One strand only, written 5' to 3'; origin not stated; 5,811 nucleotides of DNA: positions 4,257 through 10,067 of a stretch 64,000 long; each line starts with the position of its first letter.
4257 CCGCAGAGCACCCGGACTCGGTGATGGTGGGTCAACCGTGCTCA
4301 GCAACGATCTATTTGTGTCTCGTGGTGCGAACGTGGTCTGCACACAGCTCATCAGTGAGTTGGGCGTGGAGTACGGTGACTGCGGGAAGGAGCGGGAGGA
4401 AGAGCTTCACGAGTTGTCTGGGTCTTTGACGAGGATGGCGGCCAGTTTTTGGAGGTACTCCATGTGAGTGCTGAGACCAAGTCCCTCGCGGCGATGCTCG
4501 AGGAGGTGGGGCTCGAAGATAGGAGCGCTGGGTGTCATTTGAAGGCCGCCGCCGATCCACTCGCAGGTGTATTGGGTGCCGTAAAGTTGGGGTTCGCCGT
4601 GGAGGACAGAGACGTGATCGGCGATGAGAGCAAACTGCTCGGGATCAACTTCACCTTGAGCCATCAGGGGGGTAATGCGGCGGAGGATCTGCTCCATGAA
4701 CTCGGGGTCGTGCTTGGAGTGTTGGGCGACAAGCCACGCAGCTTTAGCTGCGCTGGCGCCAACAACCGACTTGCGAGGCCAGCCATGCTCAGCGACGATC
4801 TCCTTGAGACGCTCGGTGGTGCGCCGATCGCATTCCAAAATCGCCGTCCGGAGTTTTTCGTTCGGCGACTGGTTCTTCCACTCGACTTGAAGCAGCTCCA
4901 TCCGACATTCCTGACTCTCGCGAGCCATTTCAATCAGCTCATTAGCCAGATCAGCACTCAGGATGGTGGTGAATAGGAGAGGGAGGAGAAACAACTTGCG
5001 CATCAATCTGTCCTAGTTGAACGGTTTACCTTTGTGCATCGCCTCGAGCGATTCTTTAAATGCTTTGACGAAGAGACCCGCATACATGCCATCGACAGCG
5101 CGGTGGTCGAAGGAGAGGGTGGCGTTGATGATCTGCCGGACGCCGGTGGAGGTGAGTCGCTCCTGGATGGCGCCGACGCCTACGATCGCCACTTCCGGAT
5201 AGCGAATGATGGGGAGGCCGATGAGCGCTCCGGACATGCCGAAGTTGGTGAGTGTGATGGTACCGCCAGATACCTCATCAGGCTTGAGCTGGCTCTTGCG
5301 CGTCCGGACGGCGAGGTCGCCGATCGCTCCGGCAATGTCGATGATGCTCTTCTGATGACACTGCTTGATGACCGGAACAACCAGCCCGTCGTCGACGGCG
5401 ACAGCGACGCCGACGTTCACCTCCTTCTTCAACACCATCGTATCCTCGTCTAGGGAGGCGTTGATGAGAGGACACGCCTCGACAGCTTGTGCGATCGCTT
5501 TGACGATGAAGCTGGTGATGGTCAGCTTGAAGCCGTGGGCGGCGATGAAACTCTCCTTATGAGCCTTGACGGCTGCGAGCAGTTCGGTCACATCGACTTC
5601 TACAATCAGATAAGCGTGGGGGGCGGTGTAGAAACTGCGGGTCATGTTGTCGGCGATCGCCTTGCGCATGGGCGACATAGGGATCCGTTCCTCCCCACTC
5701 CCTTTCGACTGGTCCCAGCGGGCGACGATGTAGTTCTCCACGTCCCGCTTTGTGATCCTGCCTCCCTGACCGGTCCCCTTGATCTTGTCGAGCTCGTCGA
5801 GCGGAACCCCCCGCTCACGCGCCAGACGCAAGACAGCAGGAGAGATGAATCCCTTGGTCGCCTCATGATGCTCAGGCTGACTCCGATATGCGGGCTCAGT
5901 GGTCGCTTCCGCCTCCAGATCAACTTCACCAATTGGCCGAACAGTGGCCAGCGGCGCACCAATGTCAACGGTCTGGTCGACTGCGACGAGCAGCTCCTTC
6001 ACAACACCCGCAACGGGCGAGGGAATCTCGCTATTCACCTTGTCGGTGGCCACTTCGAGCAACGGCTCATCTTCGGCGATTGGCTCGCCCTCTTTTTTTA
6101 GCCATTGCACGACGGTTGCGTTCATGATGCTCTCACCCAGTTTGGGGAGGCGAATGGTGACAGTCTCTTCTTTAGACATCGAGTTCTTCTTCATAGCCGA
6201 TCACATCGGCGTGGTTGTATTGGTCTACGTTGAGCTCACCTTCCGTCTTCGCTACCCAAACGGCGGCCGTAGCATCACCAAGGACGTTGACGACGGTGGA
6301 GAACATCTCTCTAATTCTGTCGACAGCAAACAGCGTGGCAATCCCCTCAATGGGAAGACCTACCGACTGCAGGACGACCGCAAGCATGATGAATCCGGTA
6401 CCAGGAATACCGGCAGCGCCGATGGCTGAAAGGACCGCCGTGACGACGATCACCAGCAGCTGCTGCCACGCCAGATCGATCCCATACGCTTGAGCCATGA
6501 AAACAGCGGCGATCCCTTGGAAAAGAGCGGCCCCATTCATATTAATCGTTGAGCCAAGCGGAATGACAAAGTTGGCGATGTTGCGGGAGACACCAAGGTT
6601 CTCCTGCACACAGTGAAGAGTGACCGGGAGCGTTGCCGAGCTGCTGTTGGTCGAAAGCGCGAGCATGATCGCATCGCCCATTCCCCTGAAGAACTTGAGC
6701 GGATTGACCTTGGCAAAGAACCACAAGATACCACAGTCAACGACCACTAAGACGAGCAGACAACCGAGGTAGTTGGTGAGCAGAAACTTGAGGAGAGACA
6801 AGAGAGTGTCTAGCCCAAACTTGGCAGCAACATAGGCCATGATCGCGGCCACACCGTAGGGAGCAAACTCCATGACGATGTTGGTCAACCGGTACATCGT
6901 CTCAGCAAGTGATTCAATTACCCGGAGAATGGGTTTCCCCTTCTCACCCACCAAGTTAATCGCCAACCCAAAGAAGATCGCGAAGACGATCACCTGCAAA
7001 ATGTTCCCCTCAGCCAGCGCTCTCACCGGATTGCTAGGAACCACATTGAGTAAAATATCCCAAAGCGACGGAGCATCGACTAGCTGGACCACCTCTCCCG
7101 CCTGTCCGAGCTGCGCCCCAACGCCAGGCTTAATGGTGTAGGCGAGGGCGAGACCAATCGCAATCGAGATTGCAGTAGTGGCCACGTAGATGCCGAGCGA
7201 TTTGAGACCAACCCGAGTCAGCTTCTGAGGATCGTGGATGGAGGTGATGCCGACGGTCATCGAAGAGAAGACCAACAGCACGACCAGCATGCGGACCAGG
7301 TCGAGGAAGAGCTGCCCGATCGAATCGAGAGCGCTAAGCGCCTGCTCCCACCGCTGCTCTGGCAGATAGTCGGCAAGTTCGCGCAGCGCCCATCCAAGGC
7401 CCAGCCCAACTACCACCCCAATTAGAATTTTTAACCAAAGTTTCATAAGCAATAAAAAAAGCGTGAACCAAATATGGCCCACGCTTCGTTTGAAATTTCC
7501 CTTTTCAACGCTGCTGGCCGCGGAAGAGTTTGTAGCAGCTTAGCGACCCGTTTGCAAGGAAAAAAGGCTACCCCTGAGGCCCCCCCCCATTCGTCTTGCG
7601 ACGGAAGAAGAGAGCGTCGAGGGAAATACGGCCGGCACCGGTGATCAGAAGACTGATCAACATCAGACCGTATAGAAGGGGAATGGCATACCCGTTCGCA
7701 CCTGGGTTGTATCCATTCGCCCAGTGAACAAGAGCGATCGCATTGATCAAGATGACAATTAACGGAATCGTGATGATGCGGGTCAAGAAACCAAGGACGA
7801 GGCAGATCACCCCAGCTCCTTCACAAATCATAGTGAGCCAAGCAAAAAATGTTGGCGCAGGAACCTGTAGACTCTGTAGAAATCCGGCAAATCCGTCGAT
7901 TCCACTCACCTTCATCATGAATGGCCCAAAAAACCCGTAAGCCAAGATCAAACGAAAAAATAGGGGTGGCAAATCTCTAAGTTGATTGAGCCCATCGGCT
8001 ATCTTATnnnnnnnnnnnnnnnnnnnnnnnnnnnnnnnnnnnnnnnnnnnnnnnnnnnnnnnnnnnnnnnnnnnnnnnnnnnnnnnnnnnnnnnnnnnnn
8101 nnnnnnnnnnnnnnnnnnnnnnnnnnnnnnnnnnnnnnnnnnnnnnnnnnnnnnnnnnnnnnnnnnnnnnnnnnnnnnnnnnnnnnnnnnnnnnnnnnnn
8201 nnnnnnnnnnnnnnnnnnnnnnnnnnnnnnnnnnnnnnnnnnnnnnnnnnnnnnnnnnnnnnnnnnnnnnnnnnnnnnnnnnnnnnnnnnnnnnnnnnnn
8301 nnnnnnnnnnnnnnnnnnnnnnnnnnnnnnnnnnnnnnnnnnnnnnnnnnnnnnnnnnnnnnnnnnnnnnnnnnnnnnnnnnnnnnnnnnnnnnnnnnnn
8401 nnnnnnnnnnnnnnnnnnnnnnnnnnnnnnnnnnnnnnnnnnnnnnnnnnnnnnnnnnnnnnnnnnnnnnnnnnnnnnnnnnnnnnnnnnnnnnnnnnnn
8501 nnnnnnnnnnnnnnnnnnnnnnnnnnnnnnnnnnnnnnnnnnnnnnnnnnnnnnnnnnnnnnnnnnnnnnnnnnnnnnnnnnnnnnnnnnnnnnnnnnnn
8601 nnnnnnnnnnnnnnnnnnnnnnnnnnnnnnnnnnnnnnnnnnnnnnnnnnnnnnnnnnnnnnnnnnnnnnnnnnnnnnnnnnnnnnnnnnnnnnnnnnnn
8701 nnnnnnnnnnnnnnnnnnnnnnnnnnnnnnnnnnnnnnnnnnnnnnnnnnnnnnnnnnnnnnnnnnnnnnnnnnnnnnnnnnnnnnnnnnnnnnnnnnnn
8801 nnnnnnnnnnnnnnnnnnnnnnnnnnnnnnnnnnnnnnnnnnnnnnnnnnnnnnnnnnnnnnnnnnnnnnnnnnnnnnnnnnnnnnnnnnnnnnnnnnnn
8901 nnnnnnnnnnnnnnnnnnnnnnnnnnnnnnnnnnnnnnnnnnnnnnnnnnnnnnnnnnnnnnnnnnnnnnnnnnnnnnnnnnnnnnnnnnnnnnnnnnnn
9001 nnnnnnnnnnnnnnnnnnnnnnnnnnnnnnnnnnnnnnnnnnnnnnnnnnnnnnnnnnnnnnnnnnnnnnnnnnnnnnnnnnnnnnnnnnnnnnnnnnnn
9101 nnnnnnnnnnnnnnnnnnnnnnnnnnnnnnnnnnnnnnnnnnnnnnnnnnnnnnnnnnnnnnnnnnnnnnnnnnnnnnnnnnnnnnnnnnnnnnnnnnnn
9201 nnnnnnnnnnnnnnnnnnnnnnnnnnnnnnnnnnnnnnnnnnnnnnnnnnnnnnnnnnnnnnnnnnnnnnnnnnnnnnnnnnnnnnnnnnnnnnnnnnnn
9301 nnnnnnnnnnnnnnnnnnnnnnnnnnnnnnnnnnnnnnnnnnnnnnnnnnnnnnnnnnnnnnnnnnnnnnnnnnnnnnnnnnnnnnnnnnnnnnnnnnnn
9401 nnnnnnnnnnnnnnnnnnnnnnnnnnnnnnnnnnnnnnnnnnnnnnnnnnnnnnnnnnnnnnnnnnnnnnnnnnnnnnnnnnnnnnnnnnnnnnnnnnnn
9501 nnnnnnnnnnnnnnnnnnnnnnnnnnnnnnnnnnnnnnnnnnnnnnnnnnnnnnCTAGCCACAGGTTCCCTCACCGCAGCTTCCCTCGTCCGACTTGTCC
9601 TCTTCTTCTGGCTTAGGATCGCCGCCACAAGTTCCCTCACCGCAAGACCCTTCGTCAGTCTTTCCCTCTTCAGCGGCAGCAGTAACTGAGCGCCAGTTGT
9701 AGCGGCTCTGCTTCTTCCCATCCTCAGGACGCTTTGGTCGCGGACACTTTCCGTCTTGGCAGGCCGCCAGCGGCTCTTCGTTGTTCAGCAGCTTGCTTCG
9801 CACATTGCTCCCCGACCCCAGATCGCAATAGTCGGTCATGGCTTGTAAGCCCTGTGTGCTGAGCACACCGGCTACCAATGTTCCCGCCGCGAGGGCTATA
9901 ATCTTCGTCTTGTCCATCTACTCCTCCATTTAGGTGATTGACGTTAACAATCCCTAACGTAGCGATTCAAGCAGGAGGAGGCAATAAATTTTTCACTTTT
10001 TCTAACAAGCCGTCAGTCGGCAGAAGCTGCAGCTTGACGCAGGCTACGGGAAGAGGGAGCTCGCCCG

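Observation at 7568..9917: Four-gene MNIO RiPP operon (precursor - DUF692 - DUF2063 - DoxX) of the bufferin/oxazolin type in a chlamydia-like genome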

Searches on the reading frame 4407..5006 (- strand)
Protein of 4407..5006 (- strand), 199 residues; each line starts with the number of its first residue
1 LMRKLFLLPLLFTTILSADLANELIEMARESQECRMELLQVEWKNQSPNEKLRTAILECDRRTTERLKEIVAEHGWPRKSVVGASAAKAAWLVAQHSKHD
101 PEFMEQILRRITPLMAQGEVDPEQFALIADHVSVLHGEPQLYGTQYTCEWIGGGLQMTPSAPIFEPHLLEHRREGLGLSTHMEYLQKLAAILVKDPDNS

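Call 60: search_protein_families(library=pfam, proteins=[window:4407-5006:-], max_evalue=0.0001)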
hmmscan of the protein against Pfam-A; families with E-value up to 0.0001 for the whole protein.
window:4407-5006:- (199 aa): 1 family
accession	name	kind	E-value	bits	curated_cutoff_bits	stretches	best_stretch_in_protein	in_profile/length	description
PF20329.3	DUF6624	-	2.3e-23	83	27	1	19-188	2-164/173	Family of unknown function (DUF6624)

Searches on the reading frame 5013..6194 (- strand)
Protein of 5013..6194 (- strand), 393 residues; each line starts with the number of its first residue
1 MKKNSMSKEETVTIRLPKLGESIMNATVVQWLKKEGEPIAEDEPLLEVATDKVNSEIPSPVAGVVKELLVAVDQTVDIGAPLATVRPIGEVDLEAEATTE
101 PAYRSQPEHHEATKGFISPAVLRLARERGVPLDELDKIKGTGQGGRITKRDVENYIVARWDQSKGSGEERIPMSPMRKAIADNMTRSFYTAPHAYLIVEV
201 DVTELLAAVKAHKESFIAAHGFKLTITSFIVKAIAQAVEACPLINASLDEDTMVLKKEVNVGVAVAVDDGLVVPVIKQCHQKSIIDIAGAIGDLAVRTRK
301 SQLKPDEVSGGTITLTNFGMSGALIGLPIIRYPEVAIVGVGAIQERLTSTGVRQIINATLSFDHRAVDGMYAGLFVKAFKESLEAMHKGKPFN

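Call 60: search_protein_families(library=pfam, proteins=[window:5013-6194:-], max_evalue=0.0001)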
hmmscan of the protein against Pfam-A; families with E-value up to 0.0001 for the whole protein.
window:5013-6194:- (393 aa): 4 families
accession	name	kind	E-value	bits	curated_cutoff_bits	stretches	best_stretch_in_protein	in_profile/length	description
PF00198.28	2-oxoacid_dh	-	4.7e-75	252.5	23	1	167-386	3-227/232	2-oxoacid dehydrogenases acyltransferase (catalytic domain)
PF00364.28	Biotin_lipoyl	-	1.9e-20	72.9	22.1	1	13-84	2-72/73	Biotin-requiring enzyme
PF02817.22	E3_binding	-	1.6e-13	51.1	23.7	1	116-153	2-36/36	e3 binding domain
PF13437.12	HlyD_3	-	9.5e-05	23.5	22.2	0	57-100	2-43/106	HlyD family secretion protein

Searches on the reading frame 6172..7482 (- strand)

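Call 60: search_protein_families(library=pfam, proteins=[window:6172-7482:-], max_evalue=0.0001)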
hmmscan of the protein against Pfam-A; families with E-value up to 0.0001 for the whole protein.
window:6172-7482:- (436 aa): 1 family
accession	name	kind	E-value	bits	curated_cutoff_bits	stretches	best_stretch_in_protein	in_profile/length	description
PF00375.23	SDF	-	2.4e-130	435.5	27.9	1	15-412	1-386/387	Sodium:dicarboxylate symporter family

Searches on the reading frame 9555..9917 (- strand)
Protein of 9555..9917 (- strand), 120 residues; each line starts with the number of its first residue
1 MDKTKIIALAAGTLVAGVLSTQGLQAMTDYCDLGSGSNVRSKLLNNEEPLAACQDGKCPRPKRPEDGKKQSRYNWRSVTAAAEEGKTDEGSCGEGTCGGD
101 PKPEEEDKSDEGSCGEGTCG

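Call 3: search_protein_families(library=pfam, proteins=[window:9555-9917:-], max_evalue=0.01)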
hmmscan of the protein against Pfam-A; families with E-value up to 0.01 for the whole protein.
window:9555-9917:- (120 aa): 0 families

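Call 4: search_protein_families(library=ncbifam, proteins=[window:9555-9917:-], max_evalue=0.01)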
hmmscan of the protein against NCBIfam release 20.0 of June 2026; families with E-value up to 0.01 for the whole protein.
window:9555-9917:- (120 aa): 2 families
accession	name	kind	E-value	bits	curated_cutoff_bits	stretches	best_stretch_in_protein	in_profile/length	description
NF050188.1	OxThioModRiPPHvfA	equivalog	0.00017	22.1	95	1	48-120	30-94/96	oxazolone/thioamide-modified RiPP metallophore HvfA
NF050137.2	KCGExKCG_twice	domain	0.0003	20.4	19.5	1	89-120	1-27/29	HvfA family oxazolone/thioamide-modified RiPP metallophore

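Call 38: find_homologous_proteins(query=window:9555-9917:-, max_evalue=0.001)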
Query window:9555-9917:- (120 aa): 7 proteins with E <= 0.001 among 234 candidates.
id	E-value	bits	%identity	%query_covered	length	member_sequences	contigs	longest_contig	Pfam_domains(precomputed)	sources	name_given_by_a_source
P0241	1.4e-66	240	92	100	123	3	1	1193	-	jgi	-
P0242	2.1e-43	165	67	100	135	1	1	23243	-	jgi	jgi:uncharacterized low-complexity protein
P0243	4.9e-35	138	69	71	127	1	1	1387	-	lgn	-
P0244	7.2e-34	134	63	81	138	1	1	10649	-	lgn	-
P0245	1.2e-4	40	67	25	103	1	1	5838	-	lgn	-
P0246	2.9e-4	39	46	29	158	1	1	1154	-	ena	-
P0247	8.4e-4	37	67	25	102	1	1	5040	-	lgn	-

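Call 61: search_protein_representatives(alignment_id=A4)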
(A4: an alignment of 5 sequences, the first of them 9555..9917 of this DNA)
Query: 5 sequences, 131 profile positions. Proteins with E-value up to 0.001 (for the whole library): 42; up to 1e-10: 4; up to 1e-30: 1. The best 42 are listed.
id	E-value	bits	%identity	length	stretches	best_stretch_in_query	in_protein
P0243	6.1e-63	227.2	-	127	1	1-131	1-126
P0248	7.7e-25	104.0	-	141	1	2-131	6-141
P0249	1.5e-12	64.3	-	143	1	8-131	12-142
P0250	6.9e-11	58.8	-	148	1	8-131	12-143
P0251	2.0e-10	57.3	-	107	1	3-113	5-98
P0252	1.1e-09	55.0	-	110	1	2-131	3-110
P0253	6.9e-09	52.4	-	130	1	11-131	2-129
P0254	4.7e-08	49.7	-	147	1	5-131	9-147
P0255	9.3e-08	48.7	-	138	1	10-131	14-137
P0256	1.2e-07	48.3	-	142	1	5-131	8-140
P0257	1.9e-07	47.7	-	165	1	1-118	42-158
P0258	2.4e-07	47.4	-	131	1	3-131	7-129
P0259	4.4e-07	46.5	-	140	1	5-131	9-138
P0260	5.4e-07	46.2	-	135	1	1-131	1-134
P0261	1.3e-06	45.1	-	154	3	3-48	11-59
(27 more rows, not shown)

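Call 64: search_protein_families(library=ncbifam, proteins=[P0241, P0242, P0243, P0244, P0248, P0251, P0252], max_evalue=0.01)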
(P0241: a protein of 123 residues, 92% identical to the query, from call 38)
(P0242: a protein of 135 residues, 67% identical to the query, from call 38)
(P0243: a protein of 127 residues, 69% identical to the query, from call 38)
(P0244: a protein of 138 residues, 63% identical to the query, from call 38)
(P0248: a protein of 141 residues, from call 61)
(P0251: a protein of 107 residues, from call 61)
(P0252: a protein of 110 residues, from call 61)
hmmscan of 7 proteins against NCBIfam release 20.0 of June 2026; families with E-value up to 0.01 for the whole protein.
P0241 (123 aa): 2 families
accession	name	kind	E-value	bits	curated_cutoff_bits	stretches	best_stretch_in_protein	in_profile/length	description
NF050188.1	OxThioModRiPPHvfA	equivalog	0.00027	21.5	95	1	49-123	31-94/96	oxazolone/thioamide-modified RiPP metallophore HvfA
NF050137.2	KCGExKCG_twice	domain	0.0048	16.5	19.5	0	83-99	12-28/29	HvfA family oxazolone/thioamide-modified RiPP metallophore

P0242 (135 aa): 2 families
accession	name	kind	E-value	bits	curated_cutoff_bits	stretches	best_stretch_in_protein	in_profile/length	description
NF050188.1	OxThioModRiPPHvfA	equivalog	0.00054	20.5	95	0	53-135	27-94/96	oxazolone/thioamide-modified RiPP metallophore HvfA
NF050137.2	KCGExKCG_twice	domain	0.00083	19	19.5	1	113-135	6-27/29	HvfA family oxazolone/thioamide-modified RiPP metallophore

P0243 (127 aa): 1 family
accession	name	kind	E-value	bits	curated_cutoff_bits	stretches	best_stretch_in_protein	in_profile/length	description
NF050188.1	OxThioModRiPPHvfA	equivalog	0.0026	18.3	95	1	46-127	20-95/96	oxazolone/thioamide-modified RiPP metallophore HvfA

P0244 (138 aa): 0 families

P0248 (141 aa): 0 families

P0251 (107 aa): 0 families

P0252 (110 aa): 1 family
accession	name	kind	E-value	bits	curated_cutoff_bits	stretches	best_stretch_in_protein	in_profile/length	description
NF050188.1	OxThioModRiPPHvfA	equivalog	0.0048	17.5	95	1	8-110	5-94/96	oxazolone/thioamide-modified RiPP metallophore HvfA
